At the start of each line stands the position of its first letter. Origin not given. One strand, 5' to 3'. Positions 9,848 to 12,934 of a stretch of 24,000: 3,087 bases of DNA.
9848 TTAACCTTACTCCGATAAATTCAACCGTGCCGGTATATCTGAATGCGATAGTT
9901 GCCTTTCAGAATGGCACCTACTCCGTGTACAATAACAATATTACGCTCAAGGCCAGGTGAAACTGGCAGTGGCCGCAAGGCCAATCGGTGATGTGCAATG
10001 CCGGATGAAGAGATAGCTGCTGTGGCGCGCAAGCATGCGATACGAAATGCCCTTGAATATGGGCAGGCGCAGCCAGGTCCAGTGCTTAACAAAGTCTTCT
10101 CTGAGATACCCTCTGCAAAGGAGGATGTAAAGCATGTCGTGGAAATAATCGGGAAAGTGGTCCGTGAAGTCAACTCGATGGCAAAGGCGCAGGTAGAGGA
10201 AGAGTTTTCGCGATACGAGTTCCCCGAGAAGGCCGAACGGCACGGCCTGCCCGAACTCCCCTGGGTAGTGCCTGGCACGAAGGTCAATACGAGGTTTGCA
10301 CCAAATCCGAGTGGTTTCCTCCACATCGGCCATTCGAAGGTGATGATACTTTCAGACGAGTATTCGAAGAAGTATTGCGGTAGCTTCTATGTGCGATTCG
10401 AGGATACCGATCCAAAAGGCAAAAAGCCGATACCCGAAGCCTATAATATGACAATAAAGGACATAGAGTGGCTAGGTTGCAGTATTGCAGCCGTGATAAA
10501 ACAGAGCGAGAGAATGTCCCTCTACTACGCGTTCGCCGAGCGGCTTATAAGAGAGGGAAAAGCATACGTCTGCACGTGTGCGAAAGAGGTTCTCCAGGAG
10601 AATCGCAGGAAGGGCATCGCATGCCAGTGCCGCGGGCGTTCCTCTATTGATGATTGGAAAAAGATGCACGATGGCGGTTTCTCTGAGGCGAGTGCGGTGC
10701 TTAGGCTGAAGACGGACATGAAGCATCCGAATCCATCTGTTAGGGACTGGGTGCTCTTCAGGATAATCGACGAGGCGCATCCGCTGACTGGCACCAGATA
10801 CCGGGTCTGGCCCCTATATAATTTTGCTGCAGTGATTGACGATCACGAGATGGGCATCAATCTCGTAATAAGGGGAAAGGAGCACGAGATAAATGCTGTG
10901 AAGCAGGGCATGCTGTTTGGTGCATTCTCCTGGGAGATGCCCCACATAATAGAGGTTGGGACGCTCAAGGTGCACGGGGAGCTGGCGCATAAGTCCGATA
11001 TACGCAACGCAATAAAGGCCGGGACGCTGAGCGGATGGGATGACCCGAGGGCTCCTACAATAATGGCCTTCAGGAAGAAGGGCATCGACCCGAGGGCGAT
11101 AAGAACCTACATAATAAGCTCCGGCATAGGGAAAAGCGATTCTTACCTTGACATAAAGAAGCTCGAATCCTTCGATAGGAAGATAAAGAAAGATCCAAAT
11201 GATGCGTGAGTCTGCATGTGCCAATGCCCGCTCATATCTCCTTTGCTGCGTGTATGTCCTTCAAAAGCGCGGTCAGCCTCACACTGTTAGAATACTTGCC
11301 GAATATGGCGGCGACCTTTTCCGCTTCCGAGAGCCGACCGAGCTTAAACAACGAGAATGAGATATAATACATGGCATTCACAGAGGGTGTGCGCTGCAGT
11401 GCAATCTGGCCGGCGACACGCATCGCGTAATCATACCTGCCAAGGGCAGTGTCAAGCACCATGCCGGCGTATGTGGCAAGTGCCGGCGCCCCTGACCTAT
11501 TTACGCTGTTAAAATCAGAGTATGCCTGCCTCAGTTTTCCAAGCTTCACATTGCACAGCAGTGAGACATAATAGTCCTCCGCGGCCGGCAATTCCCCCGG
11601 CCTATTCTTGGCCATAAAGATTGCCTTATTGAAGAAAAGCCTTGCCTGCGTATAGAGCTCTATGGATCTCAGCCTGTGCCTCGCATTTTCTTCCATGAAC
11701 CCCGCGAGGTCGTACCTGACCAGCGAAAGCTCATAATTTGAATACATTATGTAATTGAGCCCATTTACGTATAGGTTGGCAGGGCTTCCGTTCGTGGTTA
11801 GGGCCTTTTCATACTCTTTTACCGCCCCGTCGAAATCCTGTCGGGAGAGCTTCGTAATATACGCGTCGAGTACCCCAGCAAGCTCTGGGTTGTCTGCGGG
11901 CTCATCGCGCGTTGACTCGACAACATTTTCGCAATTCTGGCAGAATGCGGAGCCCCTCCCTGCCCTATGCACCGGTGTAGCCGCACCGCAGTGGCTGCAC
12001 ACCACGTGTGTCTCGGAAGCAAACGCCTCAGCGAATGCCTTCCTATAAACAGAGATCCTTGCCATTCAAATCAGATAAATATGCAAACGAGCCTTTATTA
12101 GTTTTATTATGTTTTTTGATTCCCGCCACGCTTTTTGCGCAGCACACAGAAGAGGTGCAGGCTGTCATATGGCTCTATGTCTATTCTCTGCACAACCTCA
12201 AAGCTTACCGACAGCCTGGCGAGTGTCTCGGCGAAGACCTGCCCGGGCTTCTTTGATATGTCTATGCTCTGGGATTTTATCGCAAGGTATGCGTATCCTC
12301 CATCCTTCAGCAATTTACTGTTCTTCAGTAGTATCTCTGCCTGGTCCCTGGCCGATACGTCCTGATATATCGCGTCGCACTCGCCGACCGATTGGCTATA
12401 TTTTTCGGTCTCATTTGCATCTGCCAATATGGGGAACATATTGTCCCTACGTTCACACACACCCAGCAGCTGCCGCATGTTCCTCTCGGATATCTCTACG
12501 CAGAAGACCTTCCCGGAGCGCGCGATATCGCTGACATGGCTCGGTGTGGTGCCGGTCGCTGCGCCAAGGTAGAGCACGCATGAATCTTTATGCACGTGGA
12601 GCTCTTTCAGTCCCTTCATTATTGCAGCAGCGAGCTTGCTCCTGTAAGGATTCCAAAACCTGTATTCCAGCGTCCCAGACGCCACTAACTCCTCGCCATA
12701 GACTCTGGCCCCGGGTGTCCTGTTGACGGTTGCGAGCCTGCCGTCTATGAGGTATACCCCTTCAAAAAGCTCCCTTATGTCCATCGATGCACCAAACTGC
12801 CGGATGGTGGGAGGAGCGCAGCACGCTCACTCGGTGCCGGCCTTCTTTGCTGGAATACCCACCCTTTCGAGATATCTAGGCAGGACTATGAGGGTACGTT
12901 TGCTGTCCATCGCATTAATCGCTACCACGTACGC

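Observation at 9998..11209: GluRS that ends where the anticodon-binding domain should start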

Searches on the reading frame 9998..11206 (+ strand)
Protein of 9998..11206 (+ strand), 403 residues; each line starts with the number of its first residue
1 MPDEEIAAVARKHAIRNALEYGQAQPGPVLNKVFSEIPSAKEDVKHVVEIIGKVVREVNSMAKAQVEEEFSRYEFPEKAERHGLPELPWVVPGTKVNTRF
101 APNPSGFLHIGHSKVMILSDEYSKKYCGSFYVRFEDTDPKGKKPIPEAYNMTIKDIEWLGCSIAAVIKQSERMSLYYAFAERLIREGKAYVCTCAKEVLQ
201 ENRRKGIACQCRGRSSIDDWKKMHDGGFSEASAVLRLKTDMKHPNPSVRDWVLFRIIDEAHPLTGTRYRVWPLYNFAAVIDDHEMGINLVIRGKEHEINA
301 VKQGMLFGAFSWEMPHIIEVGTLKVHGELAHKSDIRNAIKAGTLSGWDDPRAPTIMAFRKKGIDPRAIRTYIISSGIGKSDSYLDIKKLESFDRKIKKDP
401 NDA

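Call 3: search_protein_families(library=pfam, proteins=[window:9998-11206:+], max_evalue=0.01)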
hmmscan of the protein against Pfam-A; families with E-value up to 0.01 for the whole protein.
window:9998-11206:+ (403 aa): 1 family
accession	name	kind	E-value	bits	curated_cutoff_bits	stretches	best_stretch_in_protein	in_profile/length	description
PF00749.27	tRNA-synt_1c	-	2.4e-69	234.1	23.4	1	95-395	1-310/314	tRNA synthetases class I (E and Q), catalytic domain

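Call 4: search_protein_families(library=ncbifam, proteins=[window:9998-11206:+], max_evalue=0.01)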
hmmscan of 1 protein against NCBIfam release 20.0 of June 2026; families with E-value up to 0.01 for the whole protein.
window:9998-11206:+ (403 aa): 10 families
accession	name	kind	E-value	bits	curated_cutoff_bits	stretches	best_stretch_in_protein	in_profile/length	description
NF003169.0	PRK04156.1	equivalog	4.7e-142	474.5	516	1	4-396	3-405/567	glutamate--tRNA ligase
TIGR00463.1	gltX_arch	equivalog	7.1e-115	384.6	401.75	1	11-396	6-396/560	glutamate--tRNA ligase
TIGR00440.1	glnS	equivalog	4.9e-60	203.9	425.8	1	96-396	1-308/524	glutamine--tRNA ligase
NF011291.0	PRK14703.1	equivalog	5.9e-59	200.1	681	1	95-392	31-336/769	glutamine--tRNA ligase/YqeY domain fusion protein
TIGR00464.1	gltX_bact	equivalog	2.7e-40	138.7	289.95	1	95-377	1-273/470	glutamate--tRNA ligase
TIGR03838.1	queuosine_YadB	equivalog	2.2e-26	92.8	276.7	1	98-320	3-219/272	tRNA glutamyl-Q(34) synthetase GluQRS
NF004314.0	PRK05710.1-3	equivalog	1e-24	87.5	256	1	96-316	7-218/297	tRNA glutamyl-Q(34) synthetase GluQRS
NF004315.1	PRK05710.1-4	equivalog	4.6e-23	82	250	1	98-202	1-104/274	tRNA glutamyl-Q(34) synthetase GluQRS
NF004312.0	PRK05710.1-1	equivalog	5.9e-19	68.6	453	1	98-328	16-235/306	tRNA glutamyl-Q(34) synthetase GluQRS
NF004313.0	PRK05710.1-2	equivalog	2.8e-16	59.5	380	1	96-206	5-114/299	tRNA glutamyl-Q(34) synthetase GluQRS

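Call 15: find_homologous_proteins(query=window:9998-11206:+, max_evalue=1e-20)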
Query window:9998-11206:+ (403 aa): 6117 proteins with E <= 1e-20 among 8000 candidates; the best 120 are listed.
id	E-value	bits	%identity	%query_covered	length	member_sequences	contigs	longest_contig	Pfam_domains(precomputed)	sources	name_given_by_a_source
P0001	1.2e-275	932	100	100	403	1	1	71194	PF00749.28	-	-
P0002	8.0e-178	610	64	98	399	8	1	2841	PF00749.28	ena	-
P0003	4.7e-176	604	63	98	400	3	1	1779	PF00749.28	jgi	jgi:glutamyl-tRNA synthetase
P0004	1.9e-175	602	64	99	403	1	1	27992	PF00749.28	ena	-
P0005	9.1e-172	590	64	99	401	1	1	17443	PF00749.28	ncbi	ncbi:MAG: glutamate--tRNA ligase [Candidatus Micrarchaeaceae archaeon]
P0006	1.5e-171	589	63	98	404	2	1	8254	PF00749.28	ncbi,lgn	-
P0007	2.0e-171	589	62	99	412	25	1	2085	PF00749.28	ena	-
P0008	3.1e-171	588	63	99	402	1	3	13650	PF00749.28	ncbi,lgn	-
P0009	1.5e-169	582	62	98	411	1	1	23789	PF00749.28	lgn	-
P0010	1.9e-169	582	62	98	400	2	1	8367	PF00749.28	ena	-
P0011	7.4e-169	580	62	97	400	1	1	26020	PF00749.28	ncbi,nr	ncbi:glutamate--tRNA ligase [Candidatus Micrarchaeota archaeon]|nr:glutamate--tRNA ligase [Candidatu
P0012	1.2e-167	576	61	96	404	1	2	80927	PF00749.28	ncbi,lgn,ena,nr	ncbi:TPA: glutamate--tRNA ligase [Candidatus Micrarchaeota archaeon]|nr:MAG: glutamate--tRNA ligase 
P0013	1.0e-166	573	61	98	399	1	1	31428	PF00749.28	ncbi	ncbi:MAG: glutamate--tRNA ligase [Candidatus Micrarchaeota archaeon]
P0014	3.9e-165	568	61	97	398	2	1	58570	PF00749.28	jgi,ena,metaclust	metaclust:\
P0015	1.8e-164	566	59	99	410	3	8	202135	PF00749.28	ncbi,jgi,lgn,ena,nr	ncbi:MAG: glutamate--tRNA ligase [Candidatus Marsarchaeota archaeon]|jgi:glutamyl-tRNA synthetase|nr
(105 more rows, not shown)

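Call 32: search_solved_structures(query=window:9998-11206:+, max_evalue=1e-10, show_alignments=2)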
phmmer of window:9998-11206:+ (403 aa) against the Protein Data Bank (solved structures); distinct sequences matched with E-value up to 1e-10: 41.
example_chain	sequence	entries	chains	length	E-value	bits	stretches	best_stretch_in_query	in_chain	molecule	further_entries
3aii_A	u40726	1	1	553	3.4e-97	329.2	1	10-398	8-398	Glutamyl-tRNA synthetase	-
4h3s_A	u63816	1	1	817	3.3e-51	177.8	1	90-399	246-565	Glutamine-tRNA ligase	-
5zdk_A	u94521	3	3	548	6.9e-46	160.3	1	95-391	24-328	Glutamine--tRNA ligase | Glutamine-tRNA ligase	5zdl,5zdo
2hz7_A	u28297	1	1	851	4.8e-44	154.2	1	95-391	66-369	Glutaminyl-tRNA synthetase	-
7wrs_A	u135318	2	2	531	1.7e-43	152.4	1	78-396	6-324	Glutamyl-tRNA synthetase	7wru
8uk6_A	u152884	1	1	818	1.3e-42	149.5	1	94-394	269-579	glutamine--tRNA ligase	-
4p2b_A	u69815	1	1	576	8.8e-40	140.2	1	96-392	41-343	Glutamine aminoacyl-tRNA synthetase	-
2rd2_A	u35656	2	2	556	2e-39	139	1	94-395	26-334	Glutaminyl-tRNA synthetase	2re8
5bnz_A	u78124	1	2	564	2.5e-39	138.7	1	94-391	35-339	Glutamine--tRNA ligase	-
1nyl_A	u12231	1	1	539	2.3e-38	135.5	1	94-395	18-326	Glutaminyl-tRNA synthetase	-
1euq_A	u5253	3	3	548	2.4e-38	135.5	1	94-395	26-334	GLUTAMINYL-TRNA SYNTHETASE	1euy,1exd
1gsg_P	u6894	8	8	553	2.4e-38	135.4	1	94-395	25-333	GLUTAMINYL-TRNA SYNTHETASE | PROTEIN (GLUTAMINYL-TRNA SYNTHETASE (E.C.6.1.1.18)) | PROTEIN (GLUTAMINYL-TRNA SYNTHETASE)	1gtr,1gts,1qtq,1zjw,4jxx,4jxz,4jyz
1o0b_A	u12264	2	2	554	2.4e-38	135.4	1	94-395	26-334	Glutaminyl-tRNA synthetase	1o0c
1qrs_A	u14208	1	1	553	2.5e-38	135.4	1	94-395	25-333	PROTEIN (GLUTAMINYL-TRNA SYNTHETASE (E.C.6.1.1.18))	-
1qrt_A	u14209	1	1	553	3.4e-38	134.9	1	94-395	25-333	PROTEIN (GLUTAMINYL-TRNA SYNTHETASE (E.C.6.1.1.18))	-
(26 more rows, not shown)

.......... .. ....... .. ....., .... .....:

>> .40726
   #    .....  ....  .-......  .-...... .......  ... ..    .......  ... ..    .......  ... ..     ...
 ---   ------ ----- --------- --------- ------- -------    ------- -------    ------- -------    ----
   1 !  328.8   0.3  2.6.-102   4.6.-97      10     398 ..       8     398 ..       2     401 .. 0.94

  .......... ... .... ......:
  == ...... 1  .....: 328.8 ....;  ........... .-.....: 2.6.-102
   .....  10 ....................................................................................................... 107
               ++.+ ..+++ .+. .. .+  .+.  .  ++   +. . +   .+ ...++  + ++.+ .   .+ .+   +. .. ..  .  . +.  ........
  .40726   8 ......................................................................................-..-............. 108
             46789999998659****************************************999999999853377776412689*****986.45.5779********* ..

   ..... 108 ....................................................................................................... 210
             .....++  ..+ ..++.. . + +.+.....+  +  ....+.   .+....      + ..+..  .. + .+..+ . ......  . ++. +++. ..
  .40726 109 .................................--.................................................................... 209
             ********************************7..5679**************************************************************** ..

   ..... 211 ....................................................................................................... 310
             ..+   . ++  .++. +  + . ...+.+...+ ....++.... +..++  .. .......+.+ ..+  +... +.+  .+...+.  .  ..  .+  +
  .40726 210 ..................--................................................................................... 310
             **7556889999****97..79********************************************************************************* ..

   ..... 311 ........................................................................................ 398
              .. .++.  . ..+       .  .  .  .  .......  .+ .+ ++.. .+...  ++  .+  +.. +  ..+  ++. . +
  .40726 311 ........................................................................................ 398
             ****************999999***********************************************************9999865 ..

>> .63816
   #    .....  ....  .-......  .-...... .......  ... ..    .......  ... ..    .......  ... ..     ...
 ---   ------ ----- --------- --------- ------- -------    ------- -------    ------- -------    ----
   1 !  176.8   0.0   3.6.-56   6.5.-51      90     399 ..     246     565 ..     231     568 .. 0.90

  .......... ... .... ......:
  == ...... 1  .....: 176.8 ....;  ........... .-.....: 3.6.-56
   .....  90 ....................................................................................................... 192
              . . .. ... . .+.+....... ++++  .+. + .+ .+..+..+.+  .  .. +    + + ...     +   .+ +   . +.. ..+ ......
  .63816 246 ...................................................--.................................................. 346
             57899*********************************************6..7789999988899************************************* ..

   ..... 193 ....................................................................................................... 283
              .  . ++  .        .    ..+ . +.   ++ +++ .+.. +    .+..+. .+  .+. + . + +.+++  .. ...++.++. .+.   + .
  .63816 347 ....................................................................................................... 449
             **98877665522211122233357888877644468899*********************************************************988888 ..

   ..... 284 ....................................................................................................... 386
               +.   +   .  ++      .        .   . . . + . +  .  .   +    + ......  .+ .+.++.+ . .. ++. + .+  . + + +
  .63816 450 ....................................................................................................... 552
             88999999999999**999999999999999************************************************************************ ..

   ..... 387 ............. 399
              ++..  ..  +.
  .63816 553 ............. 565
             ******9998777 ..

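Call 53: predict_structure(alignment_id=A1)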
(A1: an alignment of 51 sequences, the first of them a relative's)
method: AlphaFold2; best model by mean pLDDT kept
length: 403 residues; sequences in the alignment: 51
mean_pLDDT: 94.5   pTM: 0.78
mean pLDDT of the five models: 94.5, 94.0, 93.4, 93.4, 93.3
residues with pLDDT >= 90: 371; 70-90: 22; 50-70: 6; < 50: 4
segments of 3 or more residues with pLDDT < 50: none
pLDDT, mean of each block of 10 residues (from residue 1): 92 94 91 92 96 98 95 70 84 96 95 97 97 97 96 98 98 98 98 95 96 97 97 97 96 97 97 98 98 92 98 97 92 93 96 97 97 93 95 93 60
secondary structure, 60 per line:
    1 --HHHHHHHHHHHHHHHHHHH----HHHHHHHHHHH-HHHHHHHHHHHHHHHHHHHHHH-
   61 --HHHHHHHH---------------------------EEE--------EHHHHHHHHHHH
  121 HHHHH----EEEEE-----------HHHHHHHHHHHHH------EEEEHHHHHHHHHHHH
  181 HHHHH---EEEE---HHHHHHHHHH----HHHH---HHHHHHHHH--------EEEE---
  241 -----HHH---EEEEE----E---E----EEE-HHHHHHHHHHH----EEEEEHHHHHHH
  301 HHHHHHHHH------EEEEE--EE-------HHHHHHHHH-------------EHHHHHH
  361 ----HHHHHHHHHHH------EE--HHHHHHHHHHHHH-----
elements in order: H3-21 H26-36 H38-59 H63-70 E98-100 H110-125 E130-134 H146-158 E165-168 H169-185 E189-192 H196-205 H210-213 H217-225 E234-237 E252-256 E270-272 H274-284 E289-293 H294-309 E316-320 H332-340 H355-360 H365-375 H386-398

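Call 58: fold_search(model_id=the predicted structure, library=pdb)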
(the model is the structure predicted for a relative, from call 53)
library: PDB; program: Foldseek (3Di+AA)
matches with E <= 10: 895; with E <= 0.001: 195
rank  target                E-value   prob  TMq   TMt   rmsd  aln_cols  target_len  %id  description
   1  3aii                  4.6e-35  1.00  0.70  0.62   1.9       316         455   43  Archaeal non-discriminating glutamyl-tRNA synthetase from Methanothermobacter thermautotrophicus (released 2010-08-04)
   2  4h3s                  9.6e-29  1.00  0.70  0.49   4.0       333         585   32  The Structure of Glutaminyl-tRNA Synthetase from Saccharomyces Cerevisiae (released 2013-04-24)
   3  5zdk                  4.1e-28  1.00  0.70  0.53   2.0       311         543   32  Crystal Structure Analysis of TtQRS in complex with ATP (released 2018-12-05)
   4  2hz7                  4.1e-28  1.00  0.71  0.52   7.8       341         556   29  Crystal structure of the Glutaminyl-tRNA synthetase from Deinococcus radiodurans (released 2007-04-24)
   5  5zdl                  6.5e-28  1.00  0.70  0.53   2.1       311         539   32  Crystal Structure Analysis of TtQRS in co-crystallised with ATP (released 2018-12-05)
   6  4ye6                  7.3e-28  1.00  0.66  0.38  18.6       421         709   25  The crystal structure of the intact human GlnRS (released 2016-02-17)
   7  1qrs_A                8.2e-28  1.00  0.71  0.54   2.3       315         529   31  GLUTAMINYL-TRNA SYNTHETASE MUTANT D235N COMPLEXED WITH GLUTAMINE TRANSFER RNA (released 1996-12-07)
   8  8uk6                  1.1e-27  1.00  0.70  0.50   2.3       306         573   30  Candida albicans glutaminyl tRNA synthetase (GLN4) in complex with N-pyrimidinyl-beta-thiophenylacrylamide (released 2024-03-06)
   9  1qrt_A                1.2e-27  1.00  0.71  0.54   2.3       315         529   31  GLUTAMINYL-TRNA SYNTHETASE MUTANT D235G COMPLEXED WITH GLUTAMINE TRANSFER RNA (released 1996-12-07)
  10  4jxx_A                1.6e-27  1.00  0.70  0.53   2.2       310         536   32  Crystal structure of E coli E. coli glutaminyl-tRNA synthetase bound to tRNA(Gln)(CUG) and ATP from novel cryostabiliz (released 2013-05-01)
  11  7wrs_A                1.6e-27  1.00  0.70  0.55   2.5       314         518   30  Crystal structure of the chicken isoleucyl-tRNA synthetase 1 (IARS1) UNE-I complexed with glutamyl-tRNA synthetase 1 ( (released 2022-11-23)
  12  2rd2_A                1.7e-27  1.00  0.70  0.54   2.2       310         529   32  Glutaminyl-tRNA synthetase mutant C229R with bound analog 5'-O-[N-(L-GLUTAMINYL)-SULFAMOYL]ADENOSINE (released 2008-01-15)
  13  4jyz_A                5.9e-27  1.00  0.71  0.53   2.2       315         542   31  Crystal structure of E. coli glutaminyl-tRNA synthetase bound to ATP and native tRNA(Gln) containing the cmnm5s2U34 an (released 2013-05-29)
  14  1gtr_A                9.3e-27  1.00  0.70  0.54   2.3       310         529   32  STRUCTURAL BASIS OF ANTICODON LOOP RECOGNITION BY GLUTAMINYL-TRNA SYNTHETASE (released 1995-02-07)
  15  5zdo                  1.0e-26  1.00  0.68  0.52   8.4       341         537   29  Crystal Structure Analysis of TtQRS in co-crystallised with ATP (released 2018-12-05)
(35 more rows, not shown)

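Call 70: search_protein_representatives(protein=window:9998-11206:+)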
Query: 403 residues. Proteins with E-value up to 0.001 (for the whole library): 12735; up to 1e-10: 4317; up to 1e-30: 607. The best 150 are listed.
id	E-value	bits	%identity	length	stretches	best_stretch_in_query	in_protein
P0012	3.9e-168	576.1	61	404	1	8-397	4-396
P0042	5.2e-122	424.2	51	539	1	10-399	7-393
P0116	5.3e-102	358.3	46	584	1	3-400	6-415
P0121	7.7e-98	344.6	45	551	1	9-392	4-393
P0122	2.0e-97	343.2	45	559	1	14-391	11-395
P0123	9.9e-97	340.9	45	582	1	15-396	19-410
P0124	9.8e-96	337.6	42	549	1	5-397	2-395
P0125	1.6e-95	336.9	48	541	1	9-388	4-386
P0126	3.2e-95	335.9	42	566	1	4-396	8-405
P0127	7.7e-94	331.4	44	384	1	4-364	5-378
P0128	1.1e-93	330.9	44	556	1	6-397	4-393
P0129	3.1e-93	329.4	43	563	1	5-396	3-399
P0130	9.0e-93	327.9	41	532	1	9-396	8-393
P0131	3.1e-92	326.1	41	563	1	6-395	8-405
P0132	1.4e-91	324.0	42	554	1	5-396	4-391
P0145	6.2e-84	298.8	39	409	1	8-398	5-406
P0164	8.9e-80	285.1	39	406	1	11-398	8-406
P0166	2.7e-79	283.5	40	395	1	9-383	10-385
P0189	4.4e-75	269.6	40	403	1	11-400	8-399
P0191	7.2e-75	268.9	40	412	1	4-385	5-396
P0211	6.5e-72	259.2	37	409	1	7-390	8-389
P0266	3.0e-62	227.4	33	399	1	14-389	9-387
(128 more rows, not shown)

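Call 75: list_cluster_members(proteins=[P0145, P0164, P0166, P0191, P0266, P0189, P0211])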
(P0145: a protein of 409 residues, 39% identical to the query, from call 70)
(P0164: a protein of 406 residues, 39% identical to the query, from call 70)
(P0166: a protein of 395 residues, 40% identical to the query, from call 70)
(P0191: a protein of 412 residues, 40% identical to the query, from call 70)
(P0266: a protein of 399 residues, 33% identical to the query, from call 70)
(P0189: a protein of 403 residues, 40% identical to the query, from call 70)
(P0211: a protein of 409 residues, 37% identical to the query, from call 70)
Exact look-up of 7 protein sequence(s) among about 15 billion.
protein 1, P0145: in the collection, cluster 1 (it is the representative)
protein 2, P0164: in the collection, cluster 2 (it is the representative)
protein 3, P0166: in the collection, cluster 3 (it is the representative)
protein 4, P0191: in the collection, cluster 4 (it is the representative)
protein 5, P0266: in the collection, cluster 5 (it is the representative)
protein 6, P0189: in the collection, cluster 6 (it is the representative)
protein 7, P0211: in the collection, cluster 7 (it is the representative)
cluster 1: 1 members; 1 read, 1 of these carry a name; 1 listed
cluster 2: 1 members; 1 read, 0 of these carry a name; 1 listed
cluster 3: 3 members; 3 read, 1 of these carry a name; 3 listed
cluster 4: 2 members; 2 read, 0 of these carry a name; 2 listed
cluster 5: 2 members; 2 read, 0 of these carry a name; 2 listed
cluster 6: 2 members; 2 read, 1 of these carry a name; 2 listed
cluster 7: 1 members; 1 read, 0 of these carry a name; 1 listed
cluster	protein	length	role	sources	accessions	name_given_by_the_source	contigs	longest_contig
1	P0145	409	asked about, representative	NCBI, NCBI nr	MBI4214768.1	glutamate--tRNA ligase [archaeon]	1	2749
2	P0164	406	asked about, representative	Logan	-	-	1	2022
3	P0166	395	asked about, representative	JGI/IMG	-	-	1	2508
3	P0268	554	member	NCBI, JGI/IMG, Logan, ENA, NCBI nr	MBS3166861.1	glutamate--tRNA ligase [Candidatus Woesearchaeota archaeon]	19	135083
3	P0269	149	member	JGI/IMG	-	-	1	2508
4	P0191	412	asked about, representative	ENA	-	-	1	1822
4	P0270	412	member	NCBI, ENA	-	-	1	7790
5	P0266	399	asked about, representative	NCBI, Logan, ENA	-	-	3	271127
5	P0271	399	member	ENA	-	-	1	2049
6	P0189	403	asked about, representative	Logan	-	-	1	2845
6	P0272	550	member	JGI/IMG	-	glutamyl-tRNA synthetase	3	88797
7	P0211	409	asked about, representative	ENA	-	-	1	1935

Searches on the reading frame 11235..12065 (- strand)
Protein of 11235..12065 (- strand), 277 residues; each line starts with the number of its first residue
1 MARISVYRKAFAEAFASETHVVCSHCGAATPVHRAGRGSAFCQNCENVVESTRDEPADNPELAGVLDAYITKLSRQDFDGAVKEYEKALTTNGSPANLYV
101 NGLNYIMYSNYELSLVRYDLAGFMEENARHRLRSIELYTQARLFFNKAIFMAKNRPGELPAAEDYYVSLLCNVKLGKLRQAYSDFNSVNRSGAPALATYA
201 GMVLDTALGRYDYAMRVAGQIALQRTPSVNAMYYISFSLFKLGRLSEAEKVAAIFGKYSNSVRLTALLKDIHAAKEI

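Call 3: search_protein_families(library=pfam, proteins=[window:11235-12065:-], max_evalue=0.01)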
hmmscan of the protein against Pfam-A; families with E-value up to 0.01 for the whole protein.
window:11235-12065:- (277 aa): 5 families
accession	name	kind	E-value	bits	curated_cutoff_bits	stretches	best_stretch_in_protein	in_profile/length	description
PF07719.23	TPR_2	-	5e-05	23.6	27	0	230-250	2-22/34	Tetratricopeptide repeat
PF12895.13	ANAPC3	-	0.00068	20.3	27.2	0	208-251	36-78/82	Anaphase-promoting complex, cyclosome, subunit 3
PF08271.17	Zn_Ribbon_TF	-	0.0032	17.4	29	1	22-51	2-31/43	TFIIB zinc-binding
PF00515.34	TPR_1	-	0.0046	17.2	27.8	0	74-92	13-31/34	Tetratricopeptide repeat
PF14559.12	TPR_19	-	0.0051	17.6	25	0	207-251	3-47/68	Tetratricopeptide repeat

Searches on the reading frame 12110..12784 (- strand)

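Call 68: search_protein_families(library=ncbifam, proteins=[window:12110-12784:-], max_evalue=0.00001)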
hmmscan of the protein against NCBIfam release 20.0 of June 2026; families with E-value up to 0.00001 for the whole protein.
window:12110-12784:- (225 aa): 5 families
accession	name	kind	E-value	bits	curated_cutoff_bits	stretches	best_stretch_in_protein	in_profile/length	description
NF003276.0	PRK04266.1-2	equivalog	8.1e-76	254.3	113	1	2-218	3-221/222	fibrillarin-like rRNA/tRNA 2'-O-methyltransferase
NF003279.0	PRK04266.1-5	equivalog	3.8e-68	229.4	377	1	2-214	5-224/230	fibrillarin-like rRNA/tRNA 2'-O-methyltransferase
NF003275.0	PRK04266.1-1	equivalog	5.1e-68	228.7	339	1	8-218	14-232/233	fibrillarin-like rRNA/tRNA 2'-O-methyltransferase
NF003277.0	PRK04266.1-3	equivalog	1.9e-62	210.9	254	1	7-217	8-225/226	fibrillarin-like rRNA/tRNA 2'-O-methyltransferase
NF003278.0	PRK04266.1-4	equivalog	1.4e-45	155.4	195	1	22-216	19-207/209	fibrillarin-like rRNA/tRNA 2'-O-methyltransferase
